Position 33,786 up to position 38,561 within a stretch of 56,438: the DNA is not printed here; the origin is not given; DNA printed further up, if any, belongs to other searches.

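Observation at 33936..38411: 1491-aa triple-module flavoprotein: HdrA with a GltD/NfnB module inserted in place of its inserted ferredoxin domain, fused to a second HdrA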

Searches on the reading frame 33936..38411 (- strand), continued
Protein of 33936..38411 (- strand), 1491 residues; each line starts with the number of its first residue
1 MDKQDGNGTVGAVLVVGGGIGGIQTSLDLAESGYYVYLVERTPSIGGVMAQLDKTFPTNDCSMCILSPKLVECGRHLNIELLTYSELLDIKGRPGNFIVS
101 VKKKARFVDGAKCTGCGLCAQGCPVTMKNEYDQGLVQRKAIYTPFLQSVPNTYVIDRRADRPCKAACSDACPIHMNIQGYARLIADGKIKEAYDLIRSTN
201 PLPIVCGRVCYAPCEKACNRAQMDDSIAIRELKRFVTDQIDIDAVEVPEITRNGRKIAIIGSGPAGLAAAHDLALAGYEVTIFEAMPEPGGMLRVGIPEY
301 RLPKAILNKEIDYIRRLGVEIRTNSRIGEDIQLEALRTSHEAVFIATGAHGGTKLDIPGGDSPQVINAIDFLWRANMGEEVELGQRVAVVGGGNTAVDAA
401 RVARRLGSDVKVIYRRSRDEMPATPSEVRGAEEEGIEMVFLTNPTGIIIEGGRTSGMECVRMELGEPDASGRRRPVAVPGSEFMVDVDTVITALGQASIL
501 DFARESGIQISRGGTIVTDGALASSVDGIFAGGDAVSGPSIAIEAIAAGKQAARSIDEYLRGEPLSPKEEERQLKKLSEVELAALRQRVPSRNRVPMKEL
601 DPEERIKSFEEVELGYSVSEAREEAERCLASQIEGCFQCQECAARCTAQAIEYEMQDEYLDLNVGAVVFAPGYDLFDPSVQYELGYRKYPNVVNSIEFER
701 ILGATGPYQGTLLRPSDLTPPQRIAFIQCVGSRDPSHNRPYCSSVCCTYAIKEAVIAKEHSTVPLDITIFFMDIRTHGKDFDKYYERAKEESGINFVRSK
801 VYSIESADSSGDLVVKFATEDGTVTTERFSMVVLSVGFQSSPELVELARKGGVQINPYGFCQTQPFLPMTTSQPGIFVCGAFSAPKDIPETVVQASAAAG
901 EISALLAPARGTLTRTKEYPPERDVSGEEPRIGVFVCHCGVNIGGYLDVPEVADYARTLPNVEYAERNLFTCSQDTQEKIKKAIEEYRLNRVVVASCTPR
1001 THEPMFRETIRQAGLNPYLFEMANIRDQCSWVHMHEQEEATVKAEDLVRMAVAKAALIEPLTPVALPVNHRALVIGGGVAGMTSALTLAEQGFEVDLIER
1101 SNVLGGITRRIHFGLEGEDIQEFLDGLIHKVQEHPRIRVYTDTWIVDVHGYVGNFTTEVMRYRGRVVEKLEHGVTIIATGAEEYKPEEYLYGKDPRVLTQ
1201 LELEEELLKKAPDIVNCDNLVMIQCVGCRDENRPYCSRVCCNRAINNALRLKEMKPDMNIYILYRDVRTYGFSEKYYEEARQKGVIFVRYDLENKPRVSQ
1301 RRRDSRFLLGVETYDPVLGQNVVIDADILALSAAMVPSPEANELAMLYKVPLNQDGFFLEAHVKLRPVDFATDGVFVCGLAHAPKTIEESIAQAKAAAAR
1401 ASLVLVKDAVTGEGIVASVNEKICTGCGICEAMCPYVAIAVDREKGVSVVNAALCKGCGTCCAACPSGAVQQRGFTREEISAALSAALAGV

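Call 13: find_homologous_proteins(query=window:33936-38411:-, max_evalue=1e-50)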
Query window:33936-38411:- (1491 aa): 8000 proteins with E <= 1e-50 among 8000 candidates; the best 120 are listed.
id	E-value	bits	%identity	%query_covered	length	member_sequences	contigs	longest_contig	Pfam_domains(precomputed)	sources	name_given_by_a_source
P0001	0.0e+0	3401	100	100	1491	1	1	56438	PF14697.12,PF13241.13,PF13450.13,PF07992.21,PF00070.34,PF03486.21,PF13484.12,PF12838.13,PF13454.13,PF01134.29,PF01494.26,PF12831.14,PF01946.24,PF01266.31,PF01593.31,PF14691.12,PF00890.31,PF00037.33,PF13738.13,PF01262.28,PF13237.12,PF13187.12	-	-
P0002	0.0e+0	3092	89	100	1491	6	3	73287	PF14697.12,PF13241.13,PF13450.13,PF07992.21,PF00070.34,PF03486.21,PF12838.13,PF01134.29,PF01494.26,PF12831.14,PF01946.24,PF01266.31,PF01593.31,PF14691.12,PF00890.31,PF00037.33,PF13738.13,PF01262.28,PF13237.12,PF13187.12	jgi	jgi:heterodisulfide reductase subunit A-like polyferredoxin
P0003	0.0e+0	3009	86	100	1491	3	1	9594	PF14697.12,PF13241.13,PF13450.13,PF07992.21,PF00070.34,PF03486.21,PF13484.12,PF12838.13,PF01134.29,PF01494.26,PF12831.14,PF01946.24,PF01266.31,PF01593.31,PF14691.12,PF00890.31,PF00037.33,PF13738.13,PF01262.28,PF13237.12,PF13187.12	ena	-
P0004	0.0e+0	2950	85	100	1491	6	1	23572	PF14697.12,PF00743.26,PF13450.13,PF07992.21,PF00070.34,PF03486.21,PF12838.13,PF01134.29,PF01494.26,PF12831.14,PF01946.24,PF01266.31,PF01593.31,PF14691.12,PF00890.31,PF00037.33,PF13738.13,PF01262.28,PF13237.12,PF13187.12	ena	-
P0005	0.0e+0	2947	85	100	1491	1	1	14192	PF14697.12,PF00743.26,PF13241.13,PF13450.13,PF07992.21,PF00070.34,PF03486.21,PF12838.13,PF01134.29,PF01494.26,PF12831.14,PF01946.24,PF01266.31,PF01593.31,PF14691.12,PF00890.31,PF00037.33,PF13738.13,PF01262.28,PF13237.12,PF13187.12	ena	-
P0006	0.0e+0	2903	83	100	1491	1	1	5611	PF14697.12,PF00743.26,PF13450.13,PF07992.21,PF00070.34,PF03486.21,PF12838.13,PF01494.26,PF12831.14,PF01946.24,PF01266.31,PF01593.31,PF14691.12,PF00890.31,PF00037.33,PF13738.13,PF01262.28,PF13237.12,PF13187.12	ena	-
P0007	0.0e+0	2874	83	100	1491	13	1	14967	PF14697.12,PF13241.13,PF13450.13,PF07992.21,PF00070.34,PF03486.21,PF12838.13,PF13454.13,PF05834.19,PF01134.29,PF01494.26,PF12831.14,PF01946.24,PF01266.31,PF01593.31,PF14691.12,PF00890.31,PF00037.33,PF13738.13,PF01262.28,PF13237.12,PF13187.12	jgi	-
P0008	0.0e+0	2864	82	100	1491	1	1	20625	PF14697.12,PF00743.26,PF13241.13,PF13450.13,PF07992.21,PF12837.13,PF00070.34,PF03486.21,PF12838.13,PF13454.13,PF01134.29,PF01494.26,PF12831.14,PF01946.24,PF01266.31,PF01593.31,PF14691.12,PF00890.31,PF00037.33,PF13738.13,PF01262.28,PF13187.12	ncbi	-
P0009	0.0e+0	2854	82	100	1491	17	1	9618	PF14697.12,PF00743.26,PF13241.13,PF13450.13,PF07992.21,PF00070.34,PF03486.21,PF01134.29,PF01494.26,PF12831.14,PF01946.24,PF01266.31,PF01593.31,PF14691.12,PF00890.31,PF00037.33,PF13738.13,PF01262.28,PF13237.12,PF13187.12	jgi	jgi:homotetrameric NADPH-dependent glutamate synthase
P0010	0.0e+0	2821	80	99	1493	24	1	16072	PF14697.12,PF00743.26,PF13241.13,PF13450.13,PF07992.21,PF12837.13,PF00070.34,PF03486.21,PF13484.12,PF05834.19,PF01266.31,PF14691.12,PF00890.31,PF13738.13,PF13237.12,PF12838.13,PF13454.13,PF01134.29,PF01494.26,PF12831.14,PF01946.24,PF01593.31,PF00037.33,PF01262.28,PF13187.12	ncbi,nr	ncbi:MAG TPA: NAD(P)-binding protein [Dehalococcoidia bacterium]|nr:NAD(P)-binding protein [Dehaloco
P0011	0.0e+0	2809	80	100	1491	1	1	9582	PF14697.12,PF13241.13,PF13450.13,PF07992.21,PF00070.34,PF03486.21,PF12838.13,PF13454.13,PF05834.19,PF01134.29,PF01494.26,PF12831.14,PF01946.24,PF01266.31,PF01593.31,PF14691.12,PF00890.31,PF00037.33,PF13738.13,PF01262.28,PF13237.12,PF13187.12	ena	-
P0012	0.0e+0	2806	80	100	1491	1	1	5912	PF14697.12,PF13241.13,PF13450.13,PF07992.21,PF00070.34,PF03486.21,PF12838.13,PF13454.13,PF05834.19,PF01134.29,PF01494.26,PF12831.14,PF01946.24,PF01266.31,PF01593.31,PF14691.12,PF00890.31,PF00037.33,PF13738.13,PF01262.28,PF13237.12,PF13187.12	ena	-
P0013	0.0e+0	2806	80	100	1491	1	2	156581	PF14697.12,PF13241.13,PF13450.13,PF07992.21,PF00070.34,PF03486.21,PF12838.13,PF13454.13,PF05834.19,PF01134.29,PF01494.26,PF12831.14,PF01946.24,PF01266.31,PF01593.31,PF14691.12,PF00890.31,PF00037.33,PF13738.13,PF01262.28,PF13237.12,PF13187.12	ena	-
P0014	0.0e+0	2804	81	100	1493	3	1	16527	PF14697.12,PF00743.26,PF13241.13,PF13450.13,PF07992.21,PF12837.13,PF00070.34,PF03486.21,PF12838.13,PF13454.13,PF01134.29,PF01494.26,PF12831.14,PF01946.24,PF01266.31,PF01593.31,PF14691.12,PF00890.31,PF00037.33,PF13738.13,PF01262.28,PF13237.12,PF13187.12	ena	-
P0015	0.0e+0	2801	80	99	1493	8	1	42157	PF14697.12,PF13241.13,PF13450.13,PF07992.21,PF12837.13,PF00070.34,PF03486.21,PF13484.12,PF05834.19,PF01266.31,PF14691.12,PF00890.31,PF13738.13,PF13237.12,PF12838.13,PF13454.13,PF01134.29,PF01494.26,PF12831.14,PF01946.24,PF01593.31,PF00037.33,PF01262.28,PF13187.12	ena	-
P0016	0.0e+0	2796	80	100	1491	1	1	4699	PF14697.12,PF13241.13,PF13450.13,PF07992.21,PF12837.13,PF00070.34,PF03486.21,PF12838.13,PF05834.19,PF01134.29,PF01494.26,PF12831.14,PF01946.24,PF01266.31,PF01593.31,PF14691.12,PF00890.31,PF00037.33,PF13738.13,PF01262.28,PF13237.12,PF13187.12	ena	-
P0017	0.0e+0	2732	77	100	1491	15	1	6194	PF14697.12,PF13241.13,PF13450.13,PF07992.21,PF12837.13,PF00070.34,PF03486.21,PF13484.12,PF12838.13,PF13454.13,PF01134.29,PF01494.26,PF12831.14,PF01946.24,PF01266.31,PF01593.31,PF14691.12,PF00890.31,PF00037.33,PF13738.13,PF01262.28,PF13237.12,PF13187.12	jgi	-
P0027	0.0e+0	2409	69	100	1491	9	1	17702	PF14697.12,PF13450.13,PF07992.21,PF12837.13,PF00070.34,PF03486.21,PF12838.13,PF13454.13,PF01134.29,PF01494.26,PF12831.14,PF01946.24,PF01266.31,PF14691.12,PF00890.31,PF00037.33,PF13738.13,PF01262.28,PF13237.12,PF13187.12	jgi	jgi:heterodisulfide reductase subunit A-like polyferredoxin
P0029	0.0e+0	2406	68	100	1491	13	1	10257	PF14697.12,PF13241.13,PF13450.13,PF07992.21,PF12837.13,PF00070.34,PF03486.21,PF12838.13,PF13454.13,PF05834.19,PF01134.29,PF01494.26,PF12831.14,PF01946.24,PF01266.31,PF01593.31,PF14691.12,PF00890.31,PF00037.33,PF13738.13,PF01262.28,PF13237.12,PF13187.12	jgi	jgi:heterodisulfide reductase subunit A-like polyferredoxin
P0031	0.0e+0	2397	69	100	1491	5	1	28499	PF14697.12,PF13450.13,PF07992.21,PF12837.13,PF00070.34,PF03486.21,PF12838.13,PF13454.13,PF01134.29,PF01494.26,PF12831.14,PF01946.24,PF01266.31,PF01593.31,PF14691.12,PF00890.31,PF00037.33,PF13738.13,PF01262.28,PF13237.12,PF13187.12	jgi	jgi:heterodisulfide reductase subunit A-like polyferredoxin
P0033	0.0e+0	2394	68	100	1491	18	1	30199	PF14697.12,PF13450.13,PF07992.21,PF12837.13,PF00070.34,PF03486.21,PF12838.13,PF13454.13,PF05834.19,PF01134.29,PF01494.26,PF12831.14,PF01946.24,PF01266.31,PF01593.31,PF14691.12,PF00890.31,PF00037.33,PF13738.13,PF01262.28,PF13187.12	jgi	jgi:heterodisulfide reductase subunit A-like polyferredoxin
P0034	0.0e+0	2392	69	100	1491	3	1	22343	PF14697.12,PF00743.26,PF13241.13,PF13450.13,PF07992.21,PF12837.13,PF00070.34,PF03486.21,PF12838.13,PF13454.13,PF01134.29,PF01494.26,PF12831.14,PF01946.24,PF01266.31,PF01593.31,PF14691.12,PF00890.31,PF00037.33,PF13738.13,PF01262.28,PF13237.12,PF13187.12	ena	-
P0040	0.0e+0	2293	66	99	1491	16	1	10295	PF14697.12,PF13450.13,PF07992.21,PF00070.34,PF03486.21,PF13484.12,PF12838.13,PF05834.19,PF01134.29,PF01494.26,PF12831.14,PF01946.24,PF01266.31,PF01593.31,PF14691.12,PF00890.31,PF00037.33,PF13738.13,PF01262.28,PF13187.12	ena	-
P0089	0.0e+0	2021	60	100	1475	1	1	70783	PF14697.12,PF13241.13,PF13450.13,PF07992.21,PF12837.13,PF00070.34,PF03486.21,PF13484.12,PF01266.31,PF14691.12,PF00890.31,PF13738.13,PF13237.12,PF12838.13,PF13454.13,PF01134.29,PF01494.26,PF12831.14,PF01946.24,PF01593.31,PF12797.13,PF00037.33,PF01262.28,PF13187.12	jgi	-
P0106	0.0e+0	1876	56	98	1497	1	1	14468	PF14697.12,PF17179.10,PF13450.13,PF07992.21,PF12837.13,PF00070.34,PF03486.21,PF13484.12,PF12838.13,PF01134.29,PF01494.26,PF12831.14,PF01946.24,PF01266.31,PF01593.31,PF12797.13,PF14691.12,PF00890.31,PF00037.33,PF13738.13,PF13237.12,PF13187.12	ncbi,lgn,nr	ncbi:MAG: NAD(P)-binding protein [Thermodesulfobacteriota bacterium]|nr:NAD(P)-binding protein [Ther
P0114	0.0e+0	1868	56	99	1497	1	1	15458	PF14697.12,PF17179.10,PF13450.13,PF07992.21,PF12837.13,PF00070.34,PF03486.21,PF13484.12,PF12838.13,PF01494.26,PF12831.14,PF01946.24,PF01266.31,PF12797.13,PF14691.12,PF00890.31,PF00037.33,PF13738.13,PF01262.28,PF13237.12,PF13187.12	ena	-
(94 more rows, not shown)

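Call 20: find_related_loci(query=A1, collection=genome_contigs, flank=8000)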
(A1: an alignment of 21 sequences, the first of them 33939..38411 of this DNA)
Query A1 (1491 aa) in genome_contigs; peptide patterns used: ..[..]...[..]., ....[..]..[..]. (x = any residue, [..] = any of these).
600 stretches matched a pattern (row limit reached: there are more); 599 encode a relative of the query (tblastn E <= 1e-3); the best 80 are kept; 80 distinct loci.
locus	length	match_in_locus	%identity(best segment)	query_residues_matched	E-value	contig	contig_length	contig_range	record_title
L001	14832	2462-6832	54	24-1486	0e+0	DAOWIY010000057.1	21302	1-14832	MAG TPA_asm: Clostridia bacterium isolate CSMAG_2055 CSMAG_2055_k141_684394_length_21302_cov_24.0000, whole genome shotg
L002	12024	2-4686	52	8-1489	0e+0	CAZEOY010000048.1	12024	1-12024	MAG TPA_asm: uncultured Syntrophobacteraceae bacterium isolate binchicken_co274_11 genome assembly, contig: NODE_13142_l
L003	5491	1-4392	54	12-1486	0e+0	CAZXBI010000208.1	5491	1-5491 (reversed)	MAG TPA_asm: uncultured Syntrophorhabdus sp. isolate SRP302447_co4_432 genome assembly, contig: NODE_40885_length_5491_c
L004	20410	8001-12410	52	7-1486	0e+0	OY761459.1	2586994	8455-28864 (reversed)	MAG: Syntrophales bacterium isolate c6a0f7f3-880d-44d6-9c5f-266f97196533 genome assembly, chromosome: 1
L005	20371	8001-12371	53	3-1476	0e+0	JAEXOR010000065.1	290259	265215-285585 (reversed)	MAG: Bacillota bacterium isolate OH_HBrB_152 k127_1355341, whole genome shotgun sequence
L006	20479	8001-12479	52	7-1486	0e+0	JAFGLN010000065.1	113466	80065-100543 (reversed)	MAG: Deltaproteobacteria bacterium isolate Zod_Metabat.402 k87_7298894, whole genome shotgun sequence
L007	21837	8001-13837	53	20-1486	0e+0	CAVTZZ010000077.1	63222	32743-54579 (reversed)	MAG: uncultured delta proteobacterium isolate MFD04408.bin.2.108 genome assembly, contig: contig_85302, whole genome sho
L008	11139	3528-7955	52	10-1488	0e+0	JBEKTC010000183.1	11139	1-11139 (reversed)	MAG: Candidatus Korobacteraceae bacterium isolate SPRUCE 549 SPRUCE_549_183, whole genome shotgun sequence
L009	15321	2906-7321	51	10-1486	0e+0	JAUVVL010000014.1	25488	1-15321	MAG: Desulfobacteraceae bacterium isolate CSMAG_1163 CSMAG_1163_k127_8244570_length_25488_cov_121.3904, whole genome sho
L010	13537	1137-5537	51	7-1484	0e+0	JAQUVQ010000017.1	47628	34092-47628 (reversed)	MAG: Smithellaceae bacterium isolate STD2_170 NODE_2524_length_47628_cov_7.877392_Sandtown_D2, whole genome shotgun sequ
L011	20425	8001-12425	50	10-1488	0e+0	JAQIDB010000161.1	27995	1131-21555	MAG: Candidatus Delongbacteria bacterium isolate GH31 k119_474074, whole genome shotgun sequence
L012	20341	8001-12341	52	11-1488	0e+0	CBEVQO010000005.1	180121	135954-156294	MAG TPA_asm: uncultured bacterium isolate SRR24791474_binner123_Refined_18 genome assembly, contig: ERZ25515408.19, whol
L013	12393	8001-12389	51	1-1475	0e+0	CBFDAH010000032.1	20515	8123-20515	MAG TPA_asm: uncultured Syntrophobacterales bacterium isolate SRR26215690_maxbin2_23 genome assembly, contig: ERZ2507347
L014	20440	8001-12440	51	1-1488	0e+0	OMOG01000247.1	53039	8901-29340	Solibacteraceae bacterium SbA4 strain Peat soil MAG SbA4 genome assembly, contig: SBA4_Contig_320, whole genome shotgun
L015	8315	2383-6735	49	23-1489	0e+0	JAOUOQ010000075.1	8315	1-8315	MAG: Candidatus Aminicenantes bacterium isolate 8_1_Oct_SF_Bin20 8_1_Oct_SF_Bin20_scaffold_8153_c1, whole genome shotgun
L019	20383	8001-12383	49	20-1491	0e+0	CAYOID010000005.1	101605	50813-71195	MAG TPA_asm: uncultured Desulfohalobiaceae bacterium isolate SRP141376_co2_132 genome assembly, contig: NODE_519_length_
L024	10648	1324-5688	51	23-1491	0e+0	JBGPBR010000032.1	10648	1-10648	MAG: Desulfobaccia bacterium isolate OBJ_0618_130150_100 k141_6843958_length_10648_cov_11.4886, whole genome shotgun seq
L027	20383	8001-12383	48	20-1491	0e+0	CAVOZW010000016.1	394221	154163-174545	MAG: uncultured delta proteobacterium isolate MFD09964.bin.1.31 genome assembly, contig: contig_3912, whole genome shotg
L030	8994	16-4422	48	9-1491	0e+0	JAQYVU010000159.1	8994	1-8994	MAG: Desulfococcaceae bacterium isolate SF_100_bin68 SF_100_bin.68.orig_100_contig-145_17242, whole genome shotgun seque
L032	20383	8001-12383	48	20-1491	0e+0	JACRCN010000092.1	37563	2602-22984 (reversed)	MAG: Deltaproteobacteria bacterium isolate NC_groundwater_1647_Pr3_B-0.1um_60_22 SR-2_scaffold_141_3169530, whole genome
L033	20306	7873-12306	48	3-1491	0e+0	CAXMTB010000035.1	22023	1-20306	MAG: uncultured Nitrospinaceae bacterium isolate 10C-St8-MC-01_bin.13.strict genome assembly, contig: NODE_35_length_220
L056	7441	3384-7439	48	10-1408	0e+0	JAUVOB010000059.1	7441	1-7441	MAG: Chloroflexota bacterium isolate CSMAG_625 CSMAG_625_k141_224423_length_7441_cov_11.0000, whole genome shotgun seque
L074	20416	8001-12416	49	8-1491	0e+0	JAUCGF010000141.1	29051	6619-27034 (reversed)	Desulfococcaceae bacterium HSG9 NODE_89_length_29051, whole genome shotgun sequence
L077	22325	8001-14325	55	12-1491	0e+0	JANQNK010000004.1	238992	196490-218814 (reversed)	MAG: Thermoplasmatota archaeon isolate PL23a_bin.111 k99_31952, whole genome shotgun sequence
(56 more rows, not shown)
